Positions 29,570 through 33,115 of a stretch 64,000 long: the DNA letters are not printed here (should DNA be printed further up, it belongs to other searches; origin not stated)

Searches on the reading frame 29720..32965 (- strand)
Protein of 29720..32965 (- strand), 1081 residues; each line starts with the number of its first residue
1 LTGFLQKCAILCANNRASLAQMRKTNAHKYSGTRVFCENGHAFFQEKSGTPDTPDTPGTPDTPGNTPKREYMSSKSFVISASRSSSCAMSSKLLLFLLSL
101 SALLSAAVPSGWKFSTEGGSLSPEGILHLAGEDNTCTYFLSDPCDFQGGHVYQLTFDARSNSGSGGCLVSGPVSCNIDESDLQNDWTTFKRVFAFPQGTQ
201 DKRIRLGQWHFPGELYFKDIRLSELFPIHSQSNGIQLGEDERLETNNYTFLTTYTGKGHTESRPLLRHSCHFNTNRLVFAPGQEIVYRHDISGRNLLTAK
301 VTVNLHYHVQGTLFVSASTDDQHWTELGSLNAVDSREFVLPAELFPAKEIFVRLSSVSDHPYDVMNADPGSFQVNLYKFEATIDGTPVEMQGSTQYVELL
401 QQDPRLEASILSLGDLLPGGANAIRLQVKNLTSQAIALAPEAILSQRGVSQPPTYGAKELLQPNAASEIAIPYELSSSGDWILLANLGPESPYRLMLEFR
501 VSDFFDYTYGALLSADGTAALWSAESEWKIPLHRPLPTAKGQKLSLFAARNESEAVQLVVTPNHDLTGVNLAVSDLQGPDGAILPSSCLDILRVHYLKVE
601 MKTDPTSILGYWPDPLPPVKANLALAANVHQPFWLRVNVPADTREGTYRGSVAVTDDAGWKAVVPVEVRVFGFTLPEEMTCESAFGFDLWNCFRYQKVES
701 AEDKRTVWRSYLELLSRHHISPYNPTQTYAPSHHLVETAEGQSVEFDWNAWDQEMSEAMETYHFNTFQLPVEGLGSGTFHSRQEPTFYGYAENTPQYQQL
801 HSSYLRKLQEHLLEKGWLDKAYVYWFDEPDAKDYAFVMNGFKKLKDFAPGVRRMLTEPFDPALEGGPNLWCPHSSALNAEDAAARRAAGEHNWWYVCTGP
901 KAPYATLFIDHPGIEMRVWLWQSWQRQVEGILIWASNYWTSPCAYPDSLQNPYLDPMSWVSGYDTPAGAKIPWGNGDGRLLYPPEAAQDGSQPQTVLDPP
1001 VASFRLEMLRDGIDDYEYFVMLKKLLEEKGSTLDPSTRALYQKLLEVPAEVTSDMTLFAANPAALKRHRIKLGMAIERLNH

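Call 20: search_protein_families(library=pfam, proteins=[window:29720-32965:-], max_evalue=0.001)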
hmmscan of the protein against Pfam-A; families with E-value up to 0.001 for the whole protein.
window:29720-32965:- (1081 aa): 3 families
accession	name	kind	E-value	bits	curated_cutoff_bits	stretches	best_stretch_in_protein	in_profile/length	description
PF13320.12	GH123_cat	-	1.6e-23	84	23.1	1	782-1021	116-323/324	Glycoside hydrolase 123, catalytic domain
PF22680.2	Glyco_hydro_123_N_2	-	6.4e-11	42.7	27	1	540-655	19-141/142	Glycoside hydrolase 123 N-terminal domain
PF19543.5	GH123_N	-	1e-06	27.4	22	1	539-672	188-307/969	Glycoside hydrolase 123, N-terminal domain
